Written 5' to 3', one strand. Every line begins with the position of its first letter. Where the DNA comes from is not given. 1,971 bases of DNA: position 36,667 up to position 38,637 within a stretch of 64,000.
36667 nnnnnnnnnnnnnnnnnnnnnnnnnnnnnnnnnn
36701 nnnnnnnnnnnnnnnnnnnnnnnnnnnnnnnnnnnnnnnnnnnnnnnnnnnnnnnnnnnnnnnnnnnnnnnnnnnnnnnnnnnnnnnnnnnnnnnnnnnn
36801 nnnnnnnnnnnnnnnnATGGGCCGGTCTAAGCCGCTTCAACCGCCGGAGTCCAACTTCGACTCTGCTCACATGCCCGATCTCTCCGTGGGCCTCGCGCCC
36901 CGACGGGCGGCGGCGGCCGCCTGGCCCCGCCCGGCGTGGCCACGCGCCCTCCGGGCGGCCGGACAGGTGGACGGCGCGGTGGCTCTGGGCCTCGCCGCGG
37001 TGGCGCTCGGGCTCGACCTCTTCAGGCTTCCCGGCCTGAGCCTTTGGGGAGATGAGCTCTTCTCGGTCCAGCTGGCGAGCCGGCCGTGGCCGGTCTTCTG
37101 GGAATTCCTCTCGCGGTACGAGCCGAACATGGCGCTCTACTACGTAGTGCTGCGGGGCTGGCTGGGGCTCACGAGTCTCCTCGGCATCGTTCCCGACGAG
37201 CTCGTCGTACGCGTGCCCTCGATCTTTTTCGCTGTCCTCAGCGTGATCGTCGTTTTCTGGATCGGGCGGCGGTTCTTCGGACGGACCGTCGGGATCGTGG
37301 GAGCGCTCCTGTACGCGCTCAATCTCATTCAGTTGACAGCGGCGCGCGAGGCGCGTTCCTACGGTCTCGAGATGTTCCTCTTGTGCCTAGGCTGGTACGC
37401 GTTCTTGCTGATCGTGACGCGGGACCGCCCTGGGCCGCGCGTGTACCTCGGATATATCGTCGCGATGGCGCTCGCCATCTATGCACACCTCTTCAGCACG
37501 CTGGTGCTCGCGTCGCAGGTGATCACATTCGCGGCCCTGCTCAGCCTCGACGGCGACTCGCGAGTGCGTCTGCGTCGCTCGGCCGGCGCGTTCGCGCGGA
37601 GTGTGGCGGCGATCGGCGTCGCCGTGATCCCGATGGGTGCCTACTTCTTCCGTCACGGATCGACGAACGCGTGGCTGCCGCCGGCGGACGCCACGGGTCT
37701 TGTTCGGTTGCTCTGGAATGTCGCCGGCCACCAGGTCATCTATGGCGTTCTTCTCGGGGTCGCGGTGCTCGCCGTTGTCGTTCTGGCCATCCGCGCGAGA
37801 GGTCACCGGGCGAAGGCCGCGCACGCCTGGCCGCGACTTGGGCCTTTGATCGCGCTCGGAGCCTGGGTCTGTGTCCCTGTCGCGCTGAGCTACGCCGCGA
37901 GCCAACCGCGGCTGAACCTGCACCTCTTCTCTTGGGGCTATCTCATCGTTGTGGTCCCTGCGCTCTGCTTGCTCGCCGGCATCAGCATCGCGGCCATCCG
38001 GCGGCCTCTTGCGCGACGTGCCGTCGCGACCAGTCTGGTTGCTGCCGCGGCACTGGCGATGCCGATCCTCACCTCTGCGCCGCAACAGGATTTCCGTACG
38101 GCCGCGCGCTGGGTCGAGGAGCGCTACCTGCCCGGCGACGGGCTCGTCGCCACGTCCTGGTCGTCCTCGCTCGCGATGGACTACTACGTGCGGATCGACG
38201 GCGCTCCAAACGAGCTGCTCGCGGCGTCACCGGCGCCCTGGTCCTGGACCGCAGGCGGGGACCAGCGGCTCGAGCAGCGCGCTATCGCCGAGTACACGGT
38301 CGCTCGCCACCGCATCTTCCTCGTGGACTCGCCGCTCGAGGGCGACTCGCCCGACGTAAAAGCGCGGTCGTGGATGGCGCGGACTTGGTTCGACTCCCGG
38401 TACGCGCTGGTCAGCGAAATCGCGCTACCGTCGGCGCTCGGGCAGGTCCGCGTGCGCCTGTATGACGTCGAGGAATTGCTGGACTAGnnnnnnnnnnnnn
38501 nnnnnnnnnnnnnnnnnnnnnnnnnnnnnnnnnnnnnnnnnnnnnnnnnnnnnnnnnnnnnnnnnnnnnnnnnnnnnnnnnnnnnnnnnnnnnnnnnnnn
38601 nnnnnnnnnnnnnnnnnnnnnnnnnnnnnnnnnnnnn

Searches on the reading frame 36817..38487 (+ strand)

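Call 55: search_protein_families(library=pfam, proteins=[window:36817-38487:+], max_evalue=0.001)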
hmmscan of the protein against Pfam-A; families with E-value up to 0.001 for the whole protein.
window:36817-38487:+ (556 aa): 1 family
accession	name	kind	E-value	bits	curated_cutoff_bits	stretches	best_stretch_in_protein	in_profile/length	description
PF13231.12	PMT_2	-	6.2e-08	33.5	26.1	1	127-262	20-146/160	Dolichyl-phosphate-mannose-protein mannosyltransferase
